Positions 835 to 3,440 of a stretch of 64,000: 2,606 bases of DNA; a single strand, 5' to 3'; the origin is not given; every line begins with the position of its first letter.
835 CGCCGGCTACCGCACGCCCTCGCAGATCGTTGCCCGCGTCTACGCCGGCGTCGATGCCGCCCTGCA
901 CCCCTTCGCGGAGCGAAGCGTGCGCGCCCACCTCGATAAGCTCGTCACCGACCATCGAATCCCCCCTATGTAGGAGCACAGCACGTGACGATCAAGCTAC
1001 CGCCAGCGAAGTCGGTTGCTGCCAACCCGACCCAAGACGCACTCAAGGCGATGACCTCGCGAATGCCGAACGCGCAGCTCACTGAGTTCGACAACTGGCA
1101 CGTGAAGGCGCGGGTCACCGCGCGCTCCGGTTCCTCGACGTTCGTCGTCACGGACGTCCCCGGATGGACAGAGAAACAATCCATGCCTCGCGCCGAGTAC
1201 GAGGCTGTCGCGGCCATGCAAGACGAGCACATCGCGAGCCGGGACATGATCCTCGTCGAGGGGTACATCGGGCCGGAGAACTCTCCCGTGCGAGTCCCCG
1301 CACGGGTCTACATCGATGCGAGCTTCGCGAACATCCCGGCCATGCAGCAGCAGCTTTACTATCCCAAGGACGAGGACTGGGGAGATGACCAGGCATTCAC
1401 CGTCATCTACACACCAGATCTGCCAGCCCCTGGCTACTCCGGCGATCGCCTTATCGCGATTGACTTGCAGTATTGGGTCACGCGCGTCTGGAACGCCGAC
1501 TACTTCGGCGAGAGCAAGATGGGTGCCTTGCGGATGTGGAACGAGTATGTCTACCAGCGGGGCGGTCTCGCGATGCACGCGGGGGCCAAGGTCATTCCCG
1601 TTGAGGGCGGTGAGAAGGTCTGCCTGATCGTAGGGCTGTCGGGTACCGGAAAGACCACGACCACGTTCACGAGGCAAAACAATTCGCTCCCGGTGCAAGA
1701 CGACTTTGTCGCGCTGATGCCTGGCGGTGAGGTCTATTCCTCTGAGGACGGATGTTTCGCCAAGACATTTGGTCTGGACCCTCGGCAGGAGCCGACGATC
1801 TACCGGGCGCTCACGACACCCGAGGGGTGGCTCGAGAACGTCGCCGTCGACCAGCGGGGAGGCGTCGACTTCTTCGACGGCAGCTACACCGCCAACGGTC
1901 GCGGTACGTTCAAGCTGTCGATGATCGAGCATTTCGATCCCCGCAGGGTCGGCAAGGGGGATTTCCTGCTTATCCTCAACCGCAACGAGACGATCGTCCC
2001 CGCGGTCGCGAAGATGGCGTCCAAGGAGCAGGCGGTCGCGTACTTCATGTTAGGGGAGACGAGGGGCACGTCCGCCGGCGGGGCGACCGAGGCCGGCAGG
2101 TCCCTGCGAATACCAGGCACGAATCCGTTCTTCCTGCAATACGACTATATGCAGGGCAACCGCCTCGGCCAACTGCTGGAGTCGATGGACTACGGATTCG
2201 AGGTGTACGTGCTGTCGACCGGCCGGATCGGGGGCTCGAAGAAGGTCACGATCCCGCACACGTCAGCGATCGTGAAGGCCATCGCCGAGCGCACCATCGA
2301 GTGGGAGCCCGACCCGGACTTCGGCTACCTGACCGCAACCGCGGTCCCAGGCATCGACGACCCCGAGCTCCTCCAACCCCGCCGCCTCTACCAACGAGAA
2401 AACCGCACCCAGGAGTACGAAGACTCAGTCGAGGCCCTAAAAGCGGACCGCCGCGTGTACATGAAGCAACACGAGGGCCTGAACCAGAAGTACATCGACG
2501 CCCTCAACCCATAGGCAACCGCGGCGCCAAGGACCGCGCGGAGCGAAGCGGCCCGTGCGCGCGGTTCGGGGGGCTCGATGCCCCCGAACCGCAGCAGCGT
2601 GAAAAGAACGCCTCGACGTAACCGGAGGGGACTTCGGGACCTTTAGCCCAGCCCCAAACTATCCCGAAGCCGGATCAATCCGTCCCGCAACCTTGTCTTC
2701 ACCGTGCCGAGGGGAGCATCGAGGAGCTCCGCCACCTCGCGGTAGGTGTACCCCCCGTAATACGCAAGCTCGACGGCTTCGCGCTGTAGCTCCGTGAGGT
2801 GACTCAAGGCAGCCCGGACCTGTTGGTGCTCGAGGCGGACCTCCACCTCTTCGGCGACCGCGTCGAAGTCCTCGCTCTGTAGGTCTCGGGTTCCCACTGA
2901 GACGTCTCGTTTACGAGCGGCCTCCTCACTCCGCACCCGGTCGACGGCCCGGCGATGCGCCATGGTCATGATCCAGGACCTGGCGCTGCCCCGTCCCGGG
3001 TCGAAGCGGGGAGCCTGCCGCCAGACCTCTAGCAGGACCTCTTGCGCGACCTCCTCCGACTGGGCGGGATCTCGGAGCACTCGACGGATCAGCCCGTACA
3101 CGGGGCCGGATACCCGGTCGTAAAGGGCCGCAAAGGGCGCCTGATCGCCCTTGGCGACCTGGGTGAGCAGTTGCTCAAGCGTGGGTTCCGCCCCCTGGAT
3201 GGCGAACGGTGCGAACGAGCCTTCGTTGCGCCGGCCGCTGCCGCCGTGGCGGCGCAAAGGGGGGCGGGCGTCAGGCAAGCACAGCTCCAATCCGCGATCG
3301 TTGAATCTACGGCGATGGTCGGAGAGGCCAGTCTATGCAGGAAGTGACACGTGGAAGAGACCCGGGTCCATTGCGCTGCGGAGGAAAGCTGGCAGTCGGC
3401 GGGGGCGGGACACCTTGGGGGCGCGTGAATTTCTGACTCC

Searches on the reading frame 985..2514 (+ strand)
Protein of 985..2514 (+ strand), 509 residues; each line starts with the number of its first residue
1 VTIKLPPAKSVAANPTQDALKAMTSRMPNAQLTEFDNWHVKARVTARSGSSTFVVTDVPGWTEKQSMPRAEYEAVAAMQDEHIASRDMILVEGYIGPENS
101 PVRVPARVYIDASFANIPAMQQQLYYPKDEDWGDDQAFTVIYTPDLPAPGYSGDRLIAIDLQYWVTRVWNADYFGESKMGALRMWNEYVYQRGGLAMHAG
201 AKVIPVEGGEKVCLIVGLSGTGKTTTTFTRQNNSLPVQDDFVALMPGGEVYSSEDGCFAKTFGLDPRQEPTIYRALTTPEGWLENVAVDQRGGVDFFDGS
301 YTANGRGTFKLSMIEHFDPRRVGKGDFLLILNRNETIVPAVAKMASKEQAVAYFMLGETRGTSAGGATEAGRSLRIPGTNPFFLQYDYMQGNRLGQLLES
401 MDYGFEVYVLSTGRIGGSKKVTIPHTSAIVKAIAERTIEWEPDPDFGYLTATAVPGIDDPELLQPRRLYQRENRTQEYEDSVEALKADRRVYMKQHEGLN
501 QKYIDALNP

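Call 21: search_protein_families(library=pfam, proteins=[window:985-2514:+], max_evalue=0.001)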
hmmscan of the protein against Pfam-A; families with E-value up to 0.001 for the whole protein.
window:985-2514:+ (509 aa): 1 family
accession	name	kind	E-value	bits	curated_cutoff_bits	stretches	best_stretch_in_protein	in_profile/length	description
PF01293.25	PEPCK_ATP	-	1e-63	216.1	26.5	1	10-459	2-464/465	Phosphoenolpyruvate carboxykinase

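Call 34: find_homologous_proteins(query=window:985-2514:+, max_evalue=1e-50)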
Query window:985-2514:+ (509 aa): 7684 proteins with E <= 1e-50 among 8000 candidates; the best 120 are listed.
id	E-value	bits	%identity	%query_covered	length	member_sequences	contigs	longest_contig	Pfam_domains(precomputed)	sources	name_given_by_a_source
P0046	0.0e+0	1082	92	100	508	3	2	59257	PF01293.26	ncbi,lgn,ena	-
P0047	7.5e-272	921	79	100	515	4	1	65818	PF01293.26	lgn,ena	-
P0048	7.4e-270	914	78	100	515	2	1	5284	PF01293.26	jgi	jgi:phosphoenolpyruvate carboxykinase (ATP)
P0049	2.3e-267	906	78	100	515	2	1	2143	PF01293.26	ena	-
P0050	1.3e-266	903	77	100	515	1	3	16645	PF01293.26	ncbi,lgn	ncbi:MAG: phosphoenolpyruvate carboxykinase (ATP) [Egibacteraceae bacterium]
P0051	5.2e-266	901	77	100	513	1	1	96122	PF01293.26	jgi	jgi:phosphoenolpyruvate carboxykinase (ATP)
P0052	5.1e-265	898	76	100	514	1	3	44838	PF01293.26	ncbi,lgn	ncbi:MAG: phosphoenolpyruvate carboxykinase (ATP) [Egibacteraceae bacterium]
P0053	8.4e-265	897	77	100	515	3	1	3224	PF01293.26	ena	-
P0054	1.8e-264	896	76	100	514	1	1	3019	PF01293.26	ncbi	ncbi:MAG: phosphoenolpyruvate carboxykinase (ATP) [Egibacteraceae bacterium]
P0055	3.4e-264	895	77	100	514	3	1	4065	PF01293.26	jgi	-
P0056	2.0e-262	889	77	100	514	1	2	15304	PF01293.26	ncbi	ncbi:MAG: phosphoenolpyruvate carboxykinase (ATP) [Egibacteraceae bacterium]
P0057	4.4e-260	882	75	100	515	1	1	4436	PF01293.26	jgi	-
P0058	2.9e-259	879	76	100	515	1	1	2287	PF01293.26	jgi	jgi:phosphoenolpyruvate carboxykinase (ATP)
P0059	2.1e-252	856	74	97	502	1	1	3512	PF01293.26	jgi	jgi:phosphoenolpyruvate carboxykinase (ATP)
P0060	6.4e-252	855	73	100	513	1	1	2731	PF01293.26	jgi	jgi:phosphoenolpyruvate carboxykinase (ATP)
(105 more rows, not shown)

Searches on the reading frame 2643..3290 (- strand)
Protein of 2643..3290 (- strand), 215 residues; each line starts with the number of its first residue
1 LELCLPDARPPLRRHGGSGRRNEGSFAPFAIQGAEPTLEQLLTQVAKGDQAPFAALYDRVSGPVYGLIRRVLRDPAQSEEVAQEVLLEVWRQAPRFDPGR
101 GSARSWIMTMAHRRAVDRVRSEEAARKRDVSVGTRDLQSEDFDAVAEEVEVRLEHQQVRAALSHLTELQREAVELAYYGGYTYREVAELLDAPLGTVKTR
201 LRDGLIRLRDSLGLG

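Call 21: search_protein_families(library=pfam, proteins=[window:2643-3290:-], max_evalue=0.001)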
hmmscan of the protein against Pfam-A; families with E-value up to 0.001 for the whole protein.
window:2643-3290:- (215 aa): 4 families
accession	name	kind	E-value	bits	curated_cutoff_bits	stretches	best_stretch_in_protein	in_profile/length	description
PF04542.20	Sigma70_r2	-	2.5e-19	69.3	24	1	56-122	1-68/71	Sigma-70 region 2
PF08281.18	Sigma70_r4_2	-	2.8e-16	59.4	25.7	1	156-208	2-54/54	Sigma-70, region 4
PF04545.22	Sigma70_r4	-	1.8e-12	47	24.1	1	161-209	1-49/50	Sigma-70, region 4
PF07638.17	Sigma70_ECF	-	6.5e-08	33.1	21.1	1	39-202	5-173/185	ECF sigma factor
